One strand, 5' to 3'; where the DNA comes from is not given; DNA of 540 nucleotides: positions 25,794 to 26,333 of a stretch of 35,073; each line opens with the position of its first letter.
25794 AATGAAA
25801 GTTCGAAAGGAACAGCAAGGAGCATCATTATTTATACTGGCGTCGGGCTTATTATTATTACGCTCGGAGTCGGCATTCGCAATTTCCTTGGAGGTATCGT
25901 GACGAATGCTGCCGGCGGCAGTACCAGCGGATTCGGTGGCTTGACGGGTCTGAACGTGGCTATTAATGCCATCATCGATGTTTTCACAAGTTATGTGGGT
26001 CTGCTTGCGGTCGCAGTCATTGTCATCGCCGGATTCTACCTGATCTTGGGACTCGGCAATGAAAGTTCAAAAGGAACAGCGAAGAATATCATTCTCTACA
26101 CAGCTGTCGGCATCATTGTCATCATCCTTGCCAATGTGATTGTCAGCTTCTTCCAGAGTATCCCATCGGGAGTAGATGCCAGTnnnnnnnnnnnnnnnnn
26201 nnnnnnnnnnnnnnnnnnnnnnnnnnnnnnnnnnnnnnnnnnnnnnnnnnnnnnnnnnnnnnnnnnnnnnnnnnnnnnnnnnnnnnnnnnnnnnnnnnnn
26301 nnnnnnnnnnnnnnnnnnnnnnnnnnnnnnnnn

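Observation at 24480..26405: Seven VirB2/TrbC-like (T4SS-pilin-like) two-helix modules fused into one polypeptide: a 'poly-pilin'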

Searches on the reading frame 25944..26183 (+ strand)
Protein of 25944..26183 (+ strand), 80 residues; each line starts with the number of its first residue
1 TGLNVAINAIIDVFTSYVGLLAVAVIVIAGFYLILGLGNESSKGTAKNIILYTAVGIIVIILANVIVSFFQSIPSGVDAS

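Call 10: search_protein_families(library=pfam, proteins=[window:25944-26183:+], max_evalue=1)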
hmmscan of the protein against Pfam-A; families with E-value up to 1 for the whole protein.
seq(80 aa): 5 families
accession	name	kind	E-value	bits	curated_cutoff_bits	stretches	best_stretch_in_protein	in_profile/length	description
PF18895.5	T4SS_pilin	-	2.5e-09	37.5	26.6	1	2-70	4-71/71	Type IV secretion system pilin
PF24357.1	TMD0_ABC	-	0.015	15.9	27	1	18-72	28-83/159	ABC transporter TMD0 domain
PF11346.13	DUF3149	-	0.22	11.5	23.2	1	11-28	2-19/40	Protein of unknown function (DUF3149)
PF23605.1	FKS1_dom2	-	0.3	11.4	27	1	15-76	92-149/174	1,3-beta-glucan synthase component FKS1, second domain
PF10136.14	SpecificRecomb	-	0.38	9.4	24.6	1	46-71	577-602/639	Site-specific recombinase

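Call 45: search_solved_structures(query=A2, max_evalue=10, show_alignments=3)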
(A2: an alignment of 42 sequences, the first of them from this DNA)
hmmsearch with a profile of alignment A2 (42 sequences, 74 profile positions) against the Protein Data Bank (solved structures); distinct sequences matched with E-value up to 10: 5.
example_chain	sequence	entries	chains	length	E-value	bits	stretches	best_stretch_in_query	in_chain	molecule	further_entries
6m6z_A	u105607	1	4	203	0.85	13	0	6-35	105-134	TMH4C4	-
9i1z_B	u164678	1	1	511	0.95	12.8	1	9-32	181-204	Y+L amino acid transporter 1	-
8xxi_A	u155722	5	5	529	1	12.7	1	9-32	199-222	Y+L amino acid transporter 1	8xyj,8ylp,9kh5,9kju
8gaq_A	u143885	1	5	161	1.9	11.8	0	36-55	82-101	C5HR2_4r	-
6tjv_D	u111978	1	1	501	8.4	9.8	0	32-63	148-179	NADH dehydrogenase subunit 4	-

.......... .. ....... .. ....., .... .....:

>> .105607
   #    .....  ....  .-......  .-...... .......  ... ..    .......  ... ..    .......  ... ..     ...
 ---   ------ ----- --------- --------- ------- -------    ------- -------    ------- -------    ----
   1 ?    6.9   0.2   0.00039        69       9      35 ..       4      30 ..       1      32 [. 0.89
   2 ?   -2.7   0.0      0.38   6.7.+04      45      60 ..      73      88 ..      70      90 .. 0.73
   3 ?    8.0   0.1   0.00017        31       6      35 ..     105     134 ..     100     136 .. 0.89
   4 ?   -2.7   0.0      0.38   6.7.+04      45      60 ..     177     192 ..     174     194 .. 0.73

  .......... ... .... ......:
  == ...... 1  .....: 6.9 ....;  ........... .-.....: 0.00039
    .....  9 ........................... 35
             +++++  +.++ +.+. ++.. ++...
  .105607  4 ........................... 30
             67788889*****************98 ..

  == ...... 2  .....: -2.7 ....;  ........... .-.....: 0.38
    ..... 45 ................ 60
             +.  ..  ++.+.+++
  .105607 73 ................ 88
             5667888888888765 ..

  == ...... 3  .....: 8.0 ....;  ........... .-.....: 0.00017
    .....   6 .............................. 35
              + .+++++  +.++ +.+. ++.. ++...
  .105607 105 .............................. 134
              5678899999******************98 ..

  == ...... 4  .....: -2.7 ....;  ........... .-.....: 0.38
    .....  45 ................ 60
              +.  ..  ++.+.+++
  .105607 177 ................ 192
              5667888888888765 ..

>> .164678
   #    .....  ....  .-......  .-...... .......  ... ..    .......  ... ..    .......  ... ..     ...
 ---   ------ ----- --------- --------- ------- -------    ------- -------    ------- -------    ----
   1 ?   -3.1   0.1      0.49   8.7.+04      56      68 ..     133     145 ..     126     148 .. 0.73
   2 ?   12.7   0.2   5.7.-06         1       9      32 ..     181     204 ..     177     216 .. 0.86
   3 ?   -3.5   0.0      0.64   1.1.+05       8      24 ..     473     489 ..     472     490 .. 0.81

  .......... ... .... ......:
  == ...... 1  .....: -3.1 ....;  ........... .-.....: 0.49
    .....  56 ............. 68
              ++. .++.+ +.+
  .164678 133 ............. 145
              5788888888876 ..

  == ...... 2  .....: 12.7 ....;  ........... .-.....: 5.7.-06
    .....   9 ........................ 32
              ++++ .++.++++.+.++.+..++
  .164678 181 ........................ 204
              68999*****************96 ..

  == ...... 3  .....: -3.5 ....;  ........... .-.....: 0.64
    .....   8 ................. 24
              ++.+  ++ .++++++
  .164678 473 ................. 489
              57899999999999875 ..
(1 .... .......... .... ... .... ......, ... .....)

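Call 50: search_protein_families(library=pfam, alignment_id=A2, max_evalue=1)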
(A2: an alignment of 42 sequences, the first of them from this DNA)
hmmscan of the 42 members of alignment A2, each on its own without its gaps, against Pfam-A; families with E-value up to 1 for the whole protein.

A. member 1, seq(74 aa): 5 families
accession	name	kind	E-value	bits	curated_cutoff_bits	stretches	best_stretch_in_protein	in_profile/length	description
PF18895.5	T4SS_pilin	-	1.9e-09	37.9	26.6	1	2-70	4-71/71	Type IV secretion system pilin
PF24357.1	TMD0_ABC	-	0.042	14.4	27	1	18-70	28-81/159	ABC transporter TMD0 domain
PF19752.4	DUF6239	-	0.075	13.3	27.1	1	20-63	19-62/187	Family of unknown function (DUF6239)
PF11346.13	DUF3149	-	0.17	11.9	23.2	1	11-28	2-19/40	Protein of unknown function (DUF3149)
PF10136.14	SpecificRecomb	-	0.43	9.3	24.6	1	46-70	577-601/639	Site-specific recombinase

B. families by the number of members that match (of 42 scanned): 99 families (the first 25 are shown)
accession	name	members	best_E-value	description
PF18895.5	T4SS_pilin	42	1.8e-12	Type IV secretion system pilin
PF04956.18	TrbC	29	6.8e-06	TrbC/VIRB2 pilin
PF01554.23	MatE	9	0.0041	MatE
PF01578.25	Cytochrom_C_asm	8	0.0038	Cytochrome C assembly protein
PF11297.13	DUF3098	8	0.0042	Protein of unknown function (DUF3098)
PF14808.11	TMEM164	8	0.012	TMEM164 family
PF14802.11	TMEM192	8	0.038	TMEM192 family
PF12576.13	DUF3754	8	0.082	Protein of unknown function (DUF3754)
PF00335.26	Tetraspanin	7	0.0089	Tetraspanin family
PF24357.1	TMD0_ABC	7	0.011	ABC transporter TMD0 domain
PF19607.4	DUF6112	7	0.029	Family of unknown function (DUF6112)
PF20535.3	DUF6750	4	0.027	Family of unknown function (DUF6750)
PF04148.18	Erv26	4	0.051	Transmembrane adaptor Erv26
PF09716.15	ETRAMP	4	0.11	Malarial early transcribed membrane protein (ETRAMP)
PF19747.4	DUF6234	3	0.0049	Family of unknown function (DUF6234)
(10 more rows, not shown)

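Call 67: find_homologous_proteins(query=A2, max_evalue=1e-8)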
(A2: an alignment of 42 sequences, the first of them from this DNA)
Query A2 (42 sequences) (74 aa, profile of the alignment): 899 proteins with E <= 1e-8 among 5211 candidates; the best 120 are listed.
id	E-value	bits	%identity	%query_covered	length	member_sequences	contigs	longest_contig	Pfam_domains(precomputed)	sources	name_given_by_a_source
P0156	6.4e-26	108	64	97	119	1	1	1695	PF18895.6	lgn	-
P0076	7.2e-26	108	60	97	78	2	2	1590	PF18895.6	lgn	-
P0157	9.3e-25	104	54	97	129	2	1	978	PF18895.6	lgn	-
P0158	1.4e-24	104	61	86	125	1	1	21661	PF18895.6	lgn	-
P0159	1.5e-23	100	58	86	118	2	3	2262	PF18895.6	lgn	-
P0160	2.7e-23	100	62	96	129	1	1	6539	PF18895.6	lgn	-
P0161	3.1e-23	99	43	85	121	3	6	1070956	PF18895.6,PF04956.19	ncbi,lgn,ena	-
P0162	4.8e-23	99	59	96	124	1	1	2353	PF18895.6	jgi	jgi:hypothetical protein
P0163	5.1e-23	99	58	99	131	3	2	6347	PF18895.6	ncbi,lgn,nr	ncbi:hypothetical protein KKC44_03210 [Patescibacteria group bacterium]|nr:hypothetical protein [Pat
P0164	6.5e-23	98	37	91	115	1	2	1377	PF18895.6,PF04956.19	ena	-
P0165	1.2e-22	97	45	86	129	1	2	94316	PF18895.6,PF04956.19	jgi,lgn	-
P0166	1.9e-22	97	61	66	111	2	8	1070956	PF18895.6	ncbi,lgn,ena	-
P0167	2.0e-22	97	38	96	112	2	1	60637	PF18895.6,PF04956.19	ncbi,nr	ncbi:hypothetical protein COW95_03065 [Candidatus Peregrinibacteria bacterium CG22_combo_CG10-13_8_2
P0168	2.6e-22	96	57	73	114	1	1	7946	PF18895.6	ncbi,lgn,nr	ncbi:MAG: hypothetical protein Q7S29_01135 [Candidatus Peribacter sp.]|nr:hypothetical protein [Cand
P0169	2.6e-22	96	47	58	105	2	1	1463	PF18895.6,PF04956.19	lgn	-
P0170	2.7e-22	96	39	93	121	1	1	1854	PF18895.6,PF04956.19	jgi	jgi:type IV secretory pathway VirB2 component (pilin)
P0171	3.8e-22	96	56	95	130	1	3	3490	PF18895.6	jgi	-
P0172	4.6e-22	96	52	86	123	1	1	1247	PF18895.6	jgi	jgi:type IV secretory pathway VirB2 component (pilin)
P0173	5.3e-22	95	51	74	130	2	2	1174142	PF18895.6,PF04956.19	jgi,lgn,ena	-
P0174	6.8e-22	95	42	93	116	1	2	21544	PF18895.6,PF04956.19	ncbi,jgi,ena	-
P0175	7.6e-22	95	50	59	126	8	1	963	PF18895.6,PF04956.19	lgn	-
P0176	7.8e-22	95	45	84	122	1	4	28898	PF18895.6,PF04956.19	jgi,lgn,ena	jgi:type IV secretory pathway VirB2 component (pilin)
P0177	8.0e-22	95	50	59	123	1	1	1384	PF18895.6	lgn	-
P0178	8.7e-22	95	50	59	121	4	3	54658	PF18895.6,PF04956.19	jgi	jgi:type IV secretory pathway VirB2 component (pilin)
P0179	8.9e-22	95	43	81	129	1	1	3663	PF18895.6,PF04956.19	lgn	-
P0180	9.0e-22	95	56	73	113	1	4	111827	PF18895.6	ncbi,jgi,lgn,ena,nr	ncbi:hypothetical protein AUJ46_05300 [Candidatus Peregrinibacteria bacterium CG1_02_54_53]|nr:MAG: 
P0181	9.0e-22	95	45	86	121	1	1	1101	PF18895.6,PF04956.19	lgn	-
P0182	9.7e-22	95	52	85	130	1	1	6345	PF18895.6,PF04956.19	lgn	-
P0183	1.1e-21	94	42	81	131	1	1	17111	PF18895.6,PF04956.19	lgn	-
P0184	1.1e-21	94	40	92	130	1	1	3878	PF18895.6,PF04956.19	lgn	-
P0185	1.2e-21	94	43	85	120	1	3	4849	PF18895.6,PF04956.19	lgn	-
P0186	1.2e-21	94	48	93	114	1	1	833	PF18895.6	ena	-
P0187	1.3e-21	94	45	81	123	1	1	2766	PF18895.6,PF04956.19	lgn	-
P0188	1.3e-21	94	43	92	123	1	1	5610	PF18895.6,PF04956.19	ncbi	-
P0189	1.3e-21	94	39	97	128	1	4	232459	PF18895.6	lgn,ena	-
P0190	1.6e-21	94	59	73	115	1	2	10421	PF18895.6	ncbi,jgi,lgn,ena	-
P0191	1.7e-21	94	47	80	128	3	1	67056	PF18895.6,PF04956.19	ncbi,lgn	-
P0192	1.7e-21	94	39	96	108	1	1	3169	PF18895.6,PF04956.19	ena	-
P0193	1.9e-21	94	45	86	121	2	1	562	PF18895.6,PF04956.19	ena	-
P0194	2.0e-21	94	39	96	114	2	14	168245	PF18895.6,PF04956.19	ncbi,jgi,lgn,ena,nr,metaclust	ncbi:hypothetical protein A3D11_02670 [Candidatus Peribacteria bacterium RIFCSPHIGHO2_02_FULL_49_16]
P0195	2.0e-21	94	48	82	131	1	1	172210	PF18895.6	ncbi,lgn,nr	ncbi:MAG: hypothetical protein Q7R81_06245 [Candidatus Peregrinibacteria bacterium]|nr:hypothetical 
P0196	2.1e-21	93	45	99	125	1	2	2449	PF18895.6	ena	-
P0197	2.2e-21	93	44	86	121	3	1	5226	PF18895.6,PF04956.19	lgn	-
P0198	2.4e-21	93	45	57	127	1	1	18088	PF18895.6,PF04956.19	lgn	-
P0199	2.5e-21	93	48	59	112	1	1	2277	PF18895.6,PF04956.19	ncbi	-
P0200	2.5e-21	93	50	73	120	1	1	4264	PF18895.6,PF04956.19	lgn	-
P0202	2.8e-21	93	49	58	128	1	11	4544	PF18895.6,PF04956.19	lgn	-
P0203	3.0e-21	93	45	88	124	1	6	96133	PF18895.6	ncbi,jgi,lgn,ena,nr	ncbi:hypothetical protein COU76_00535 [Candidatus Peregrinibacteria bacterium CG10_big_fil_rev_8_21_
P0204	3.1e-21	93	47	99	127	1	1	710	PF18895.6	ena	-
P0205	3.1e-21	93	45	57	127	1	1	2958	PF18895.6,PF04956.19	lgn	-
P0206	3.2e-21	93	44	86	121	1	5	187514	PF18895.6,PF04956.19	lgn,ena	-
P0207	3.2e-21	93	43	81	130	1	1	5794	PF18895.6,PF04956.19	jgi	jgi:hypothetical protein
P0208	3.3e-21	93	41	99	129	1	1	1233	PF18895.6,PF04956.19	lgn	-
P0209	3.4e-21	93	53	77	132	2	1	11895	PF18895.6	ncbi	ncbi:MAG: hypothetical protein ABIA92_00310 [Patescibacteria group bacterium]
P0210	3.7e-21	93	42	80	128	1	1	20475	PF18895.6,PF04956.19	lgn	-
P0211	3.8e-21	93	52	59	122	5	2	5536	PF20535.4,PF18895.6,PF04956.19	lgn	-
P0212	3.9e-21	93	47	77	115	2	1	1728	PF18895.6,PF04956.19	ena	-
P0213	3.9e-21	93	44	86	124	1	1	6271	PF18895.6,PF04956.19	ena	-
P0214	4.0e-21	93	55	96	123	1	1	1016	PF18895.6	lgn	-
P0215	4.2e-21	93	44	73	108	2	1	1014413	PF18895.6,PF04956.19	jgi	-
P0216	4.3e-21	93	49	77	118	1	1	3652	PF18895.6,PF04956.19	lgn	-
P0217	4.4e-21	92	40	93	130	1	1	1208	PF18895.6,PF04956.19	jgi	jgi:succinate dehydrogenase/fumarate reductase cytochrome b subunit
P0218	4.4e-21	92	44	73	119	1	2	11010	PF18895.6,PF04956.19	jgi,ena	-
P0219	4.6e-21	92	42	81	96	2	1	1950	PF18895.6,PF04956.19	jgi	-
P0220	4.7e-21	92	48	78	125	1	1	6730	PF18895.6,PF04956.19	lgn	-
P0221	4.7e-21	92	48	78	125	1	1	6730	PF18895.6,PF04956.19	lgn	-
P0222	5.2e-21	92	40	92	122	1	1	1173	PF18895.6,PF04956.19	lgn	-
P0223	5.7e-21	92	56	55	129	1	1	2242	PF18895.6,PF04956.19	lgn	-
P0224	5.8e-21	92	42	58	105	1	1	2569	PF18895.6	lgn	-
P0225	5.9e-21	92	40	65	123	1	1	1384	PF18895.6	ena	-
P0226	6.0e-21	92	37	93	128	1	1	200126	PF18895.6,PF04956.19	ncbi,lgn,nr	ncbi:MAG TPA: TrbC/VirB2 family protein [Candidatus Peribacteraceae bacterium]|nr:TrbC/VirB2 family 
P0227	6.0e-21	92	44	99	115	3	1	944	PF18895.6,PF04956.19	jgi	jgi:amino acid transporter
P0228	6.2e-21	92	39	99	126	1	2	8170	PF18895.6,PF04956.19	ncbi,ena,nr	ncbi:MAG: pilin [bacterium]|nr:pilin [bacterium]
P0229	6.2e-21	92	-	-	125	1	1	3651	PF18895.6,PF04956.19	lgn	-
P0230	6.3e-21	92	44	88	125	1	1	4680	PF18895.6,PF04956.19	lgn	-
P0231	6.4e-21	92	52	59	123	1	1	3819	PF18895.6,PF04956.19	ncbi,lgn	-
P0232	6.9e-21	92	52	73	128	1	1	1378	PF18895.6,PF04956.19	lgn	-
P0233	6.9e-21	92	49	97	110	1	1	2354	PF18895.6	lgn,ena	-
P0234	7.1e-21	92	44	99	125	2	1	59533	PF18895.6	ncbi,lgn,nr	ncbi:MAG TPA: hypothetical protein VHA78_06140 [Candidatus Peribacteraceae bacterium]|nr:hypothetica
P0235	7.2e-21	92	45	89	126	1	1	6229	PF18895.6,PF04956.19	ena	-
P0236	7.6e-21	92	42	86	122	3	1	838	PF18895.6,PF04956.19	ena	-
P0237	7.8e-21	92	50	68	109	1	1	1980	PF18895.6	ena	-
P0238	7.9e-21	92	46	85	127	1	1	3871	PF18895.6,PF04956.19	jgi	jgi:hypothetical protein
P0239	8.2e-21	92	44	81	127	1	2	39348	PF18895.6,PF04956.19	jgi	jgi:hypothetical protein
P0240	8.2e-21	92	-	-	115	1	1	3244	PF18895.6,PF04956.19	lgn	-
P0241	8.6e-21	92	55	91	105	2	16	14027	PF18895.6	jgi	-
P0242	8.6e-21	92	52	59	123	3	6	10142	PF18895.6,PF04956.19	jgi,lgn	jgi:hypothetical protein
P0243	8.8e-21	92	52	59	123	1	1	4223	PF18895.6,PF04956.19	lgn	-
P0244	8.8e-21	92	44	80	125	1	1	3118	PF18895.6,PF04956.19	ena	-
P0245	8.9e-21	91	38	84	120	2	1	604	PF18895.6,PF04956.19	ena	-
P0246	9.3e-21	91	47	78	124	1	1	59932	PF18895.6,PF04956.19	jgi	jgi:amino acid transporter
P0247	9.4e-21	91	44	86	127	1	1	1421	PF18895.6,PF04956.19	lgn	-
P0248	9.9e-21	91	52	45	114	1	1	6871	PF18895.6,PF04956.19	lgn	-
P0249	1.0e-20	91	49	93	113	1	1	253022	PF18895.6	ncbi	ncbi:MAG: hypothetical protein ABIG34_03215 [Candidatus Peregrinibacteria bacterium]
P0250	1.0e-20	91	42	86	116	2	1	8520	PF18895.6,PF04956.19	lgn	-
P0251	1.0e-20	91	43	92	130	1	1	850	PF18895.6,PF04956.19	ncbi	-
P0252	1.1e-20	91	41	97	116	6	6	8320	PF18895.6,PF04956.19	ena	-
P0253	1.1e-20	91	46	73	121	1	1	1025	PF18895.6,PF04956.19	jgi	jgi:glucose uptake protein GlcU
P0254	1.1e-20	91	41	81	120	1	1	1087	PF18895.6,PF04956.19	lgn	-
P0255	1.1e-20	91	59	85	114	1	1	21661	PF18895.6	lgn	-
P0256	1.1e-20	91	44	86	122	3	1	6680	PF18895.6,PF04956.19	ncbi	-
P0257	1.2e-20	91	48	59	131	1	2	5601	PF18895.6,PF04956.19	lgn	-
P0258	1.2e-20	91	51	66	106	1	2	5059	PF18895.6,PF04956.19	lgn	-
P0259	1.2e-20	91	52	96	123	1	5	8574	PF18895.6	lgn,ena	-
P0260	1.2e-20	91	50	73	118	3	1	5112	PF18895.6,PF04956.19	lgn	-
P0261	1.2e-20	91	41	97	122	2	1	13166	PF18895.6,PF04956.19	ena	-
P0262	1.2e-20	91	43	59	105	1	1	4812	PF18895.6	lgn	-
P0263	1.2e-20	91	51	77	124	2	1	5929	PF18895.6,PF04956.19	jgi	jgi:type IV secretory pathway VirB2 component (pilin)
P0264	1.2e-20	91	42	89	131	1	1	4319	PF18895.6,PF04956.19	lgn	-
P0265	1.3e-20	91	45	81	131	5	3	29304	PF18895.6,PF04956.19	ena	-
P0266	1.3e-20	91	44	86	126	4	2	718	PF18895.6,PF04956.19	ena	-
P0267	1.3e-20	91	48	59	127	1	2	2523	PF18895.6,PF04956.19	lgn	-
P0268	1.3e-20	91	48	85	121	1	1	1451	PF18895.6,PF04956.19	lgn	-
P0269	1.3e-20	91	48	73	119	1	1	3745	PF18895.6,PF04956.19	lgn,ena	-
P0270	1.4e-20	91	48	78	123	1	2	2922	PF18895.6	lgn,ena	-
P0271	1.4e-20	91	42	86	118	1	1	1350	PF18895.6,PF04956.19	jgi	jgi:succinate dehydrogenase/fumarate reductase cytochrome b subunit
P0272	1.5e-20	91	48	73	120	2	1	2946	PF18895.6,PF04956.19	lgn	-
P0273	1.6e-20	91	51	53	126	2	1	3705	PF18895.6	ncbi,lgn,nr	ncbi:hypothetical protein HYS30_01385 [Candidatus Peregrinibacteria bacterium]|nr:hypothetical prote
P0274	1.6e-20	91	44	86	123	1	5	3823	PF18895.6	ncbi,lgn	-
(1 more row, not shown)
